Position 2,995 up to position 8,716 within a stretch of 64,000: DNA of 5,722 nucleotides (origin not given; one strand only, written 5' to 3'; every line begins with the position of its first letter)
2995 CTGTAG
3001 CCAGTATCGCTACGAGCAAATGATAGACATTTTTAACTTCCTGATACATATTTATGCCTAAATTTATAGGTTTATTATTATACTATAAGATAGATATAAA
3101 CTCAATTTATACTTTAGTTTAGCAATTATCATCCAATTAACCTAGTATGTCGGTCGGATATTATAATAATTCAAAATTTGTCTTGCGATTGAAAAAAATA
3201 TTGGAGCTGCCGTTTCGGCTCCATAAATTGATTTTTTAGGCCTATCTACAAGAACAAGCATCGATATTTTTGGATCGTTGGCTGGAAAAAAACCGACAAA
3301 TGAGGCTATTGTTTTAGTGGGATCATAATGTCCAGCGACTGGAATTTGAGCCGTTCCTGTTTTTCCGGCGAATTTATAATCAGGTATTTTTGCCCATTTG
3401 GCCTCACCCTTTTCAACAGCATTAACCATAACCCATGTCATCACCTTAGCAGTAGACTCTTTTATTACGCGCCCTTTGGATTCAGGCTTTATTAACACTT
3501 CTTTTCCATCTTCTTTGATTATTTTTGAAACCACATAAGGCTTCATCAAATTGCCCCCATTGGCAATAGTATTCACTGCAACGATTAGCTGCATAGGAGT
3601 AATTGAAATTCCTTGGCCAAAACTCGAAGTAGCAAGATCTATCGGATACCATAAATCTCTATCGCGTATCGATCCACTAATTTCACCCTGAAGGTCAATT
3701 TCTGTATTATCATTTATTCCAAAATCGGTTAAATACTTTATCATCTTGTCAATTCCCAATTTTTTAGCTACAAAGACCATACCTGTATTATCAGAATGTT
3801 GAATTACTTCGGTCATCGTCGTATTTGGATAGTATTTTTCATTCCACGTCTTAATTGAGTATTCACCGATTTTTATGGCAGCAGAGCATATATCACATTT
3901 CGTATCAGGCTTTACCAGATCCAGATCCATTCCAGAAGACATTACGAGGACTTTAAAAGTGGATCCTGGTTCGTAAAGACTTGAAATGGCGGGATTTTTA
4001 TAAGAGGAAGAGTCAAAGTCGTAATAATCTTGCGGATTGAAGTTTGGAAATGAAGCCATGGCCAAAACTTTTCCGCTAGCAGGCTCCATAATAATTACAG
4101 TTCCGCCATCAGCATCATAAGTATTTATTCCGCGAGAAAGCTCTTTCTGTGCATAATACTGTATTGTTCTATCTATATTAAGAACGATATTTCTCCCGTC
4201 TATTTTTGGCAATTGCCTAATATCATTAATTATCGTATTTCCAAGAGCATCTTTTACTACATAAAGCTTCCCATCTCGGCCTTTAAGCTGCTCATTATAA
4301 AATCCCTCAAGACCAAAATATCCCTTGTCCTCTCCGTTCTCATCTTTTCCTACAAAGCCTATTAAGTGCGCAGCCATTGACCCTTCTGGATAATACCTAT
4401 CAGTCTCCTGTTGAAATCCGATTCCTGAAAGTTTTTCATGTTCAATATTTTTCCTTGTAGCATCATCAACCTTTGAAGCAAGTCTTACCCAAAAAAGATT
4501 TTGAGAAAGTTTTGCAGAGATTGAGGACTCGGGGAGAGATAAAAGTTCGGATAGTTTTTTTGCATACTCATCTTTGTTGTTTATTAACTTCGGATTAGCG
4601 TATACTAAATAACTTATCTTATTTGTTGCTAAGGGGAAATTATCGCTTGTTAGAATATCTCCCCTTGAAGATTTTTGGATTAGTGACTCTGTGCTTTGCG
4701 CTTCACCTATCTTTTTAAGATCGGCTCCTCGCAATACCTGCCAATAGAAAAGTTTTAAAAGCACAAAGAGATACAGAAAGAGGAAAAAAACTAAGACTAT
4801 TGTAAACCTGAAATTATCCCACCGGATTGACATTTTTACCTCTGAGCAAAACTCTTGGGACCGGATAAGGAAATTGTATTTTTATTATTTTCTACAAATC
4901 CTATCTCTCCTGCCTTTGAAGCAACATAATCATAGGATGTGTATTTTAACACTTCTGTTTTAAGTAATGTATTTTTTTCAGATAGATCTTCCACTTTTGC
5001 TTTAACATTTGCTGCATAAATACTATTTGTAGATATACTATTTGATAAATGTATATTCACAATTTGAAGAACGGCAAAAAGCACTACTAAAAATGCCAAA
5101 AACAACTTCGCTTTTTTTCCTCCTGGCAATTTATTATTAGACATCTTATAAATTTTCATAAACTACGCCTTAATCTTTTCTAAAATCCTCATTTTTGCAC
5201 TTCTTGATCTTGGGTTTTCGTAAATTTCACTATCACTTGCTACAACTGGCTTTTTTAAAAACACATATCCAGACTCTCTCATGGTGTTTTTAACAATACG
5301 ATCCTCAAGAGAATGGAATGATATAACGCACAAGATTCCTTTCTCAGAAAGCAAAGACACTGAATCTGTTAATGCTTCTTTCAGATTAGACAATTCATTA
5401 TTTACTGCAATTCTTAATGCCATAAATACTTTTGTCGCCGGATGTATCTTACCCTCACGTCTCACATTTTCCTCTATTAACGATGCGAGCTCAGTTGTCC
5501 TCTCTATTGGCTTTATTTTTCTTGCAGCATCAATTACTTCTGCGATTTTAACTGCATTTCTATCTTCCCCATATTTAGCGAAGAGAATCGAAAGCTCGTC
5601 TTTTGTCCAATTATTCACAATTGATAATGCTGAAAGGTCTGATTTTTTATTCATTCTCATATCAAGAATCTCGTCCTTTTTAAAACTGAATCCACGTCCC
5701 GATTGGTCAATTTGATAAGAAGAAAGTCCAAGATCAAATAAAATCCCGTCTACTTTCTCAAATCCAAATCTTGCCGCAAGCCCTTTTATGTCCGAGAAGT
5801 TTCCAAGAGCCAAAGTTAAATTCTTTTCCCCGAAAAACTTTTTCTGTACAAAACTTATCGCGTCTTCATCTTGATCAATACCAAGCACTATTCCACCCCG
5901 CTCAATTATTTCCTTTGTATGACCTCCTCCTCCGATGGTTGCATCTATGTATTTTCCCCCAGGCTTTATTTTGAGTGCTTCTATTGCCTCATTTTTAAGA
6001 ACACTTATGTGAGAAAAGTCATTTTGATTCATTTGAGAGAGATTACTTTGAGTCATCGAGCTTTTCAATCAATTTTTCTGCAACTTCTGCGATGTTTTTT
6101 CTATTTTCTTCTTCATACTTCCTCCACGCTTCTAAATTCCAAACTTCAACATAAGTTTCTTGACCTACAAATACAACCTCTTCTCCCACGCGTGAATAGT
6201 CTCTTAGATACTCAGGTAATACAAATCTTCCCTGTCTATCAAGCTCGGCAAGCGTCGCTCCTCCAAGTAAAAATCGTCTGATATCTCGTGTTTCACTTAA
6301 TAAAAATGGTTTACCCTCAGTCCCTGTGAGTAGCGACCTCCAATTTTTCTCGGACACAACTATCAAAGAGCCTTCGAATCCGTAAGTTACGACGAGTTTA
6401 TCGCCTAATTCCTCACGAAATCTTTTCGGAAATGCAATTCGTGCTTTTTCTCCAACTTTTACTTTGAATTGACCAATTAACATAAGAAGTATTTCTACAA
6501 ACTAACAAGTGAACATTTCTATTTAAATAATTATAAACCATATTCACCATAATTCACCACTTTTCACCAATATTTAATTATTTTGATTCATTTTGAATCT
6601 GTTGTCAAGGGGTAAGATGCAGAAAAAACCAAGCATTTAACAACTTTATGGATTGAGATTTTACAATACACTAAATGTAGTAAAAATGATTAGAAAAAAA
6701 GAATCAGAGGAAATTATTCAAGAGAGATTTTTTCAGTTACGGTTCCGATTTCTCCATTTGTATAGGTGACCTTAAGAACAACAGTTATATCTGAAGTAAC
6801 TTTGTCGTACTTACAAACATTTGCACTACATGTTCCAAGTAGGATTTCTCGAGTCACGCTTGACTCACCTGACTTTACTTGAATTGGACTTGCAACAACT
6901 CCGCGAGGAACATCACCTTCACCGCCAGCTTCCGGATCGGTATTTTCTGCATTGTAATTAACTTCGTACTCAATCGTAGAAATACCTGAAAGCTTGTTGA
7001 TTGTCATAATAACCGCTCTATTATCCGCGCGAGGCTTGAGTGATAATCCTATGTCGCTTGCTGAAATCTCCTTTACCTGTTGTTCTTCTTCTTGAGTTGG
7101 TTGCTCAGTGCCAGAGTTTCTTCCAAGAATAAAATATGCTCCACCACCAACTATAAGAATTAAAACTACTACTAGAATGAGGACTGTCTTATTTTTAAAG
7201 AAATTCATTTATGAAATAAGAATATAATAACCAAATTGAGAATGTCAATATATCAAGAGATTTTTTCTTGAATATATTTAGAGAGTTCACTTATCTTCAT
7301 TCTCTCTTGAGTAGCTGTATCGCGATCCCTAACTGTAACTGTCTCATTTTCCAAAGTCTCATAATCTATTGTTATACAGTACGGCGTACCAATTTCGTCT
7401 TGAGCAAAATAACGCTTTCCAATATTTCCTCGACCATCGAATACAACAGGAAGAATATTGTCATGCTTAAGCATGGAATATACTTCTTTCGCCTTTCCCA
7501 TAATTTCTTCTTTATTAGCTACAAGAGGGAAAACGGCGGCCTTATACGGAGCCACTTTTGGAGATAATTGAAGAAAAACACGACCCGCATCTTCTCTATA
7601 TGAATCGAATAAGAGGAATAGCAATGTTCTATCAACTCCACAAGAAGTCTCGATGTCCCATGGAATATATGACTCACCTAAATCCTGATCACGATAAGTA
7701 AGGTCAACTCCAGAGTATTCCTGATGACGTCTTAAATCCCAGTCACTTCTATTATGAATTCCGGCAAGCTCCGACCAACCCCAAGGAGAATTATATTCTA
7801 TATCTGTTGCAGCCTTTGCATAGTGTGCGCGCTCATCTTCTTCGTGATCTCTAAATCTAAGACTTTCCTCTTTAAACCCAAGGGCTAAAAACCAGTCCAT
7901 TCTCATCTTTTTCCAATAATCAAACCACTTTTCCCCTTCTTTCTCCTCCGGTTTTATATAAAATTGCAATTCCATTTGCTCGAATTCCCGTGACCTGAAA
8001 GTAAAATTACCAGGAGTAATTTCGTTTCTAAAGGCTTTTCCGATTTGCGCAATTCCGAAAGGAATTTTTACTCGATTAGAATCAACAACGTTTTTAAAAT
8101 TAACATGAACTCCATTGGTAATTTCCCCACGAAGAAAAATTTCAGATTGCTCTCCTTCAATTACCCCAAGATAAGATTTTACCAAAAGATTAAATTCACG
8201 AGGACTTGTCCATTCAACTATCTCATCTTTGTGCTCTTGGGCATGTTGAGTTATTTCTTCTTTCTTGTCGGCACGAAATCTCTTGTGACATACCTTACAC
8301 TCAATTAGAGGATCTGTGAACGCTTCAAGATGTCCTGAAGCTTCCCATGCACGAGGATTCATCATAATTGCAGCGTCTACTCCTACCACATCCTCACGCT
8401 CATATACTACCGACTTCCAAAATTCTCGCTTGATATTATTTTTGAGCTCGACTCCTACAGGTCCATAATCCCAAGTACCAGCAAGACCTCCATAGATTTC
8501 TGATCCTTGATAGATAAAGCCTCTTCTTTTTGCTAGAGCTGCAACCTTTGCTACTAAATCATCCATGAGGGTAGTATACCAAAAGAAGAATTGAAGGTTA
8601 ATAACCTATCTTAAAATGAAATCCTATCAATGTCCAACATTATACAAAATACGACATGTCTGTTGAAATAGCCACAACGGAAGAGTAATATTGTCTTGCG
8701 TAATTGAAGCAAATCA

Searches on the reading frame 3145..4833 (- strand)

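Call 70: search_protein_families(library=ncbifam, proteins=[window:3145-4833:-], max_evalue=1e-10)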
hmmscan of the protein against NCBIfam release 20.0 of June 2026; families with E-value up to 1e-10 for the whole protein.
window:3145-4833:- (563 aa): 19 families
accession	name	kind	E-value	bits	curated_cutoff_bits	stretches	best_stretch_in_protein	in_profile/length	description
TIGR02214.1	spoVD_pbp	equivalog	2.6e-128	429.1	688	1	9-562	1-563/636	stage V sporulation protein D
TIGR03423.1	pbp2_mrdA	equivalog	2.3e-94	317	455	1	9-554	2-591/593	penicillin-binding protein 2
NF053573.1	PBP2_PenA_Neis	exception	4.1e-79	266.7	1105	1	7-562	25-569/572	peptidoglycan D,D-transpeptidase PBP2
NF011685.0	PRK15105.1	subfamily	6.3e-72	243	737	1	8-561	22-565/588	peptidoglycan glycosyltransferase FtsI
NF038271.1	strep_PBP2X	exception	1.3e-57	195.5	1050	1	10-534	28-595/750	penicillin-binding protein PBP2X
NF051842.1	PBP4_5_Efaec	equivalog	5.1e-47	160.6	700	1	52-534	160-650/668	penicillin-binding protein PBP4(5)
TIGR02074.1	PBP_1a_fam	subfamily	7.4e-38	130.6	508.75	1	210-554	220-533/535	PBP1A family penicillin-binding protein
NF008061.0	PRK10795.1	equivalog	1.6e-36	126.1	962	1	11-530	23-593/634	peptidoglycan DD-transpeptidase MrdA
NF033378.1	MECD_PBP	exception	4.2e-30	104.6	1450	1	53-523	149-636/678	PBP2a family beta-lactam-resistant peptidoglycan transpeptidase MecD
NF038278.1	strep_PBP2B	exception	8.8e-29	100.4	975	1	175-557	267-674/678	penicillin-binding protein PBP2B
NF000406.1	MECB_PBP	exception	1.6e-26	93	1450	1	54-526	147-636/674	PBP2a family beta-lactam-resistant peptidoglycan transpeptidase MecB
NF000237.1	MECA_PBP2A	equivalog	2.3e-24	85.7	750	1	46-529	140-633/668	PBP2a family beta-lactam-resistant peptidoglycan transpeptidase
NF000409.1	MECA_pure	exception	1.4e-22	80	1490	1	49-527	143-631/668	PBP2a family beta-lactam-resistant peptidoglycan transpeptidase MecA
NF000408.1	MECA2_pure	exception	2.8e-22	78.7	1525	1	45-527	139-631/668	PBP2a family beta-lactam-resistant peptidoglycan transpeptidase MecA2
NF038276.1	strep_PBP2A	exception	3e-21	75.3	1100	1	240-556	351-639/716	penicillin-binding protein PBP2A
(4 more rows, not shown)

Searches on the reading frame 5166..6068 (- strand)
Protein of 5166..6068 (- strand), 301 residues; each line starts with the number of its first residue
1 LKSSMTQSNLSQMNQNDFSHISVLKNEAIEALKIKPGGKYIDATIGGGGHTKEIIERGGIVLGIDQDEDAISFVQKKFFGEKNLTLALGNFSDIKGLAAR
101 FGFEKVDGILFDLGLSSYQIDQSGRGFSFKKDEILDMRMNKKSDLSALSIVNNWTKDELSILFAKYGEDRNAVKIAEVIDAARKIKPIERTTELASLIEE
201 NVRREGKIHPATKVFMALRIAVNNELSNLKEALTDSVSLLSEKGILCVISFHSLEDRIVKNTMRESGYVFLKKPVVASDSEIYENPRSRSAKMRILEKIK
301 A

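Call 70: search_protein_families(library=ncbifam, proteins=[window:5166-6068:-], max_evalue=1e-10)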
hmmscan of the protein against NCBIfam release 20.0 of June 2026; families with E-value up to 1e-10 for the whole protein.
window:5166-6068:- (301 aa): 1 family
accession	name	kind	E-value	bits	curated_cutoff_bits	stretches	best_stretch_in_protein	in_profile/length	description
TIGR00006.1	TIGR00006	equivalog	4.5e-94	315.4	154.3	1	16-298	3-309/310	16S rRNA (cytosine(1402)-N(4))-methyltransferase RsmH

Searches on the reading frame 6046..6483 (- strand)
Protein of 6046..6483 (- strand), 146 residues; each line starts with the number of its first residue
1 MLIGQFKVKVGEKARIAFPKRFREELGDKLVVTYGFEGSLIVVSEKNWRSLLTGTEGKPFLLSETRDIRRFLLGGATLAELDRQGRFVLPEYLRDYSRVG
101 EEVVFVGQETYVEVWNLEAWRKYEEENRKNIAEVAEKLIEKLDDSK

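Call 70: search_protein_families(library=ncbifam, proteins=[window:6046-6483:-], max_evalue=1e-10)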
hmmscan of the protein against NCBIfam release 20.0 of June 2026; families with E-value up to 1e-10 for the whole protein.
window:6046-6483:- (146 aa): 4 families
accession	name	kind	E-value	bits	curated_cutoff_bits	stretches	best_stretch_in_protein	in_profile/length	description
TIGR00242.1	TIGR00242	equivalog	6.1e-28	97.6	98.35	1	1-139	1-140/144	division/cell wall cluster transcriptional repressor MraZ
NF001482.0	PRK00326.3-4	equivalog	1.1e-16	61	168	1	1-139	1-156/160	division/cell wall cluster transcriptional repressor MraZ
NF001476.0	PRK00326.2-2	equivalog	5.1e-16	58.8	162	1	2-130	5-145/163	division/cell wall cluster transcriptional repressor MraZ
NF001477.0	PRK00326.2-4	equivalog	1.8e-13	50.7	162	1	3-135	5-142/155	division/cell wall cluster transcriptional repressor MraZ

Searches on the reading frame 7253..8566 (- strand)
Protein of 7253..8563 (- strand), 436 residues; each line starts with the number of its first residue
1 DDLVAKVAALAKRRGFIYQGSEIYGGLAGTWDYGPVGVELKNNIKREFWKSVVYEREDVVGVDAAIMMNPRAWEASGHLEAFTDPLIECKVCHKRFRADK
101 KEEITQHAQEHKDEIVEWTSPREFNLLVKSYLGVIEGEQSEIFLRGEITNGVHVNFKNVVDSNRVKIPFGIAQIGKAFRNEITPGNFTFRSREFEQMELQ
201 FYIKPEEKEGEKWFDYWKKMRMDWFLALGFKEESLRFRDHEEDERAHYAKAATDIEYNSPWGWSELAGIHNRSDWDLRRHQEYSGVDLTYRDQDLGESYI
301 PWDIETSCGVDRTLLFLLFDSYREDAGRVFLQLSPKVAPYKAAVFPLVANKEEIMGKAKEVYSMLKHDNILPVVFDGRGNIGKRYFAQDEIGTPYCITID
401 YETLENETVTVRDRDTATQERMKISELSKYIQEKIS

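Call 12: list_cluster_members(proteins=[P0001, window:7253-8563:-, window:10497-10964:-])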
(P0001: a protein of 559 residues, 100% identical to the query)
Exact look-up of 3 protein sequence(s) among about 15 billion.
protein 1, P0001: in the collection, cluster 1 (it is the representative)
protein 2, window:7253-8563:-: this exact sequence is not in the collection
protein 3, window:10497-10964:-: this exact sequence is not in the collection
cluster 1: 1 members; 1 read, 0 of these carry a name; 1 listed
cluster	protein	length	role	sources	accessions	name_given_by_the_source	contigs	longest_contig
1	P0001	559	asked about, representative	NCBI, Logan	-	-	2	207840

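Call 14: find_related_loci(query=window:7256-8566:-, collection=genome_contigs, flank=8000)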
Query window:7256-8566:- (437 aa) in genome_contigs; peptide patterns used: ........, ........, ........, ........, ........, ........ (x = any residue, [..] = any of these).
93 stretches matched a pattern; 28 encode a relative of the query (tblastn E <= 1e-3); 28 distinct loci.
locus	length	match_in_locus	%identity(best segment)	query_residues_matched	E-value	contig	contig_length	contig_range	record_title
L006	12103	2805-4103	70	2-436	0e+0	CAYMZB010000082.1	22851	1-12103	MAG TPA_asm: uncultured Gammaproteobacteria bacterium isolate binchicken_co203_489 genome assembly, contig: k141_2833563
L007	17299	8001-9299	70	3-436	0e+0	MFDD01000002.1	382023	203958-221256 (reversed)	MAG: Candidatus Daviesbacteria bacterium RIFCSPHIGHO2_02_FULL_43_12 rifcsphigho2_02_scaffold_105, whole genome shotgun s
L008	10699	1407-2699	67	5-437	0e+0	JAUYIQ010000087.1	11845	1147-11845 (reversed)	MAG: Candidatus Curtissbacteria bacterium isolate C24_metabat.bin.101_sub C24_k141_810035, whole genome shotgun sequence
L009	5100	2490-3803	66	4-436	0e+0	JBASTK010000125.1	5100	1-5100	MAG: Candidatus Sungiibacteriota bacterium isolate MFD03232_ilm_asm_bin45 k127_75361, whole genome shotgun sequence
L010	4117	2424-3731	67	4-437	0e+0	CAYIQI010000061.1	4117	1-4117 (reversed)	MAG TPA_asm: uncultured Candidatus Saccharibacteria bacterium isolate ERP119705_co24_335 genome assembly, contig: NODE_4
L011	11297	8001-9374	64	3-437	0e+0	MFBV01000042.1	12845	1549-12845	MAG: Candidatus Curtissbacteria bacterium RIFCSPLOWO2_02_FULL_40_11 rifcsplowo2_02_scaffold_7351, whole genome shotgun s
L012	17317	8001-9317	66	1-437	0e+0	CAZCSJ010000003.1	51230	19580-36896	MAG TPA_asm: uncultured Candidatus Saccharibacteria bacterium isolate SRP178908_co1_167 genome assembly, contig: NODE_33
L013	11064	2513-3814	65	5-437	0e+0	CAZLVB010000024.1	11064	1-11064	MAG TPA_asm: uncultured Gammaproteobacteria bacterium isolate SRP269290_co3_1053 genome assembly, contig: NODE_7372_leng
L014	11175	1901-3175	65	7-432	0e+0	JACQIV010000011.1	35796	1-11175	MAG: Candidatus Curtissbacteria bacterium isolate NC_groundwater_1134_Ag_S-0.1um_42_77 S_p1_S3_coassembly_k141_548726, w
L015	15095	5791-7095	63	7-436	0e+0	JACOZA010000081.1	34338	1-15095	MAG: Candidatus Sungiibacteriota bacterium isolate NC_groundwater_193_Ag_S-0.1um_51_7 S4_GD2017_2_S1_scaffold_2074, whol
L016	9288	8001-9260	61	3-436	0e+0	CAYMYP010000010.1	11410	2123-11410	MAG TPA_asm: uncultured Candidatus Saccharibacteria bacterium isolate binchicken_co30_102 genome assembly, contig: NODE_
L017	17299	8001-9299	61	4-437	0e+0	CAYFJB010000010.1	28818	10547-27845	MAG TPA_asm: uncultured Candidatus Saccharibacteria bacterium isolate ERP013524_co1_131 genome assembly, contig: NODE_25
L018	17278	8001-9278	62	4-437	0e+0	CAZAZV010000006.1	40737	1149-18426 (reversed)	MAG TPA_asm: uncultured Candidatus Saccharibacteria bacterium isolate SRP271791_co2_66 genome assembly, contig: NODE_126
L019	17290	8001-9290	64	7-434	0e+0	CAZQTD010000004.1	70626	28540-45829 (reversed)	MAG TPA_asm: uncultured Gammaproteobacteria bacterium isolate binchicken_co58_20 genome assembly, contig: NODE_293_lengt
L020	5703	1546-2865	61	2-436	0e+0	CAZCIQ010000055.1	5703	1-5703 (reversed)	MAG TPA_asm: uncultured Candidatus Saccharibacteria bacterium isolate binchicken_co125_174 genome assembly, contig: NODE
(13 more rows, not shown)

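Call 70: search_protein_families(library=ncbifam, proteins=[window:7256-8566:-], max_evalue=1e-10)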
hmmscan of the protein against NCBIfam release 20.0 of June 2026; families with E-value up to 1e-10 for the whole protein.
window:7256-8566:- (437 aa): 6 families
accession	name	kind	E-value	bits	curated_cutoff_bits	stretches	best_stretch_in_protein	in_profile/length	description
NF003211.1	PRK04173.1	equivalog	7.4e-172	572.3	312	1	6-432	2-454/454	glycine--tRNA ligase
TIGR00389.1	glyS_dimeric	equivalog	1.6e-135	452.8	243.3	3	7-223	5-236/565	glycine--tRNA ligase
NF011484.0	PRK14894.1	equivalog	6.1e-120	400.9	1050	2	7-326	8-336/539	glycine--tRNA ligase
NF008979.1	PRK12325.1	exception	1.7e-14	53.6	550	1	335-432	339-436/437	proline--tRNA ligase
TIGR00409.1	proS_fam_II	equivalog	8.5e-14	51.3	306.7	0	336-434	469-567/568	proline--tRNA ligase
NF006625.0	PRK09194.1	equivalog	1.3e-12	47.5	558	0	310-432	441-558/559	proline--tRNA ligase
